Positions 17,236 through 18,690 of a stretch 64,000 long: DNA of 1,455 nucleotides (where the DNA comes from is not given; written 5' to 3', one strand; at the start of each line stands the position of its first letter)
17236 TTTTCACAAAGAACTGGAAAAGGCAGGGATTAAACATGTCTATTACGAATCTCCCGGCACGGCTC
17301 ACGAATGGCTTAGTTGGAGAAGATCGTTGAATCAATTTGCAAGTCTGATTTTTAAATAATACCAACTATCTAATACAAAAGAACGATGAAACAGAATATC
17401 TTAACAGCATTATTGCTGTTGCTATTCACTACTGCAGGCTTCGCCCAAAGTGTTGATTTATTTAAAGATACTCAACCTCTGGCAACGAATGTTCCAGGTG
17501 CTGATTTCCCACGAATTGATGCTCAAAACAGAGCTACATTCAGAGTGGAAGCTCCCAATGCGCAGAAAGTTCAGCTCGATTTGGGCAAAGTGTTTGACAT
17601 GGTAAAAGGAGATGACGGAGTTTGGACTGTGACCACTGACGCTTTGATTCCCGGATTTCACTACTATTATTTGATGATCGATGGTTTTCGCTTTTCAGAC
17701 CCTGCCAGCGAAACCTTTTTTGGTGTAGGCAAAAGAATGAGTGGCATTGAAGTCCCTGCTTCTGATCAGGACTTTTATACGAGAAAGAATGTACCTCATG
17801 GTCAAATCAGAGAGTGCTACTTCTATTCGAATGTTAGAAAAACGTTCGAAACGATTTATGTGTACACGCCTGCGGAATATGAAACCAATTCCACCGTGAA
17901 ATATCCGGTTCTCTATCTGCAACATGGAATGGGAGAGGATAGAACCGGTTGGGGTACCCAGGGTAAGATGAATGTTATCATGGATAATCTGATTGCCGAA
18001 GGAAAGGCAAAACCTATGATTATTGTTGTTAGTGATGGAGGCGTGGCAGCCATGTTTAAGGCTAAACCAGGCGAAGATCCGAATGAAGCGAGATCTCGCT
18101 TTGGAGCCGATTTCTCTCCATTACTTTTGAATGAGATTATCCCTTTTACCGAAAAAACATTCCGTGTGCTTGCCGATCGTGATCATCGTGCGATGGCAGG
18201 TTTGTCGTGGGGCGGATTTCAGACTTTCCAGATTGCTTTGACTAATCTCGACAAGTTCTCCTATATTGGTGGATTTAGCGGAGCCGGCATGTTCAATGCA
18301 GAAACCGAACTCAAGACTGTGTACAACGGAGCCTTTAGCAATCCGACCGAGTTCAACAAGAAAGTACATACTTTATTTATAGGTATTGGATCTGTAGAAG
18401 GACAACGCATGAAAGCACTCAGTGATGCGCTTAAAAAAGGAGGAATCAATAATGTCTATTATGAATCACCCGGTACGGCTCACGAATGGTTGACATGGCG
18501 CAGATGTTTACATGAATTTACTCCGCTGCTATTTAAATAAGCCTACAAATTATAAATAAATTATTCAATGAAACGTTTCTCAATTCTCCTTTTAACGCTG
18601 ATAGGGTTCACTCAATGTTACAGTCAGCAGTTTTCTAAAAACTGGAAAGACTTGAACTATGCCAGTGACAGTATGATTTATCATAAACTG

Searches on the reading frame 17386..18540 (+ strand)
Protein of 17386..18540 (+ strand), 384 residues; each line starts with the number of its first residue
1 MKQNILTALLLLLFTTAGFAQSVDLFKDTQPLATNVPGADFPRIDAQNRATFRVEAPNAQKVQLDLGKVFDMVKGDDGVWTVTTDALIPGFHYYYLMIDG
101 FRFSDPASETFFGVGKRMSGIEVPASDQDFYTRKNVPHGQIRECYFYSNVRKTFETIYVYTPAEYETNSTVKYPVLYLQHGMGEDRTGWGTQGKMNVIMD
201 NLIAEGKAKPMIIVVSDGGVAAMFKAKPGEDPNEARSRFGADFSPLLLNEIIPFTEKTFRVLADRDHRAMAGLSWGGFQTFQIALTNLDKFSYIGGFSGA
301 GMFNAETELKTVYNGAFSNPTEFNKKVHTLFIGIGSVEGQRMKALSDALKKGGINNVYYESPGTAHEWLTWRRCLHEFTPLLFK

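Call 45: search_protein_families(library=pfam, proteins=[window:17386-18540:+], max_evalue=0.0001)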
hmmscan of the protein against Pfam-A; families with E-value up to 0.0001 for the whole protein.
window:17386-18540:+ (384 aa): 1 family
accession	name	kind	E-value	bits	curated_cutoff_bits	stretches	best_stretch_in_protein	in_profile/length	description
PF00756.26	Esterase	-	2.2e-19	70.7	22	1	156-339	9-195/251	Putative esterase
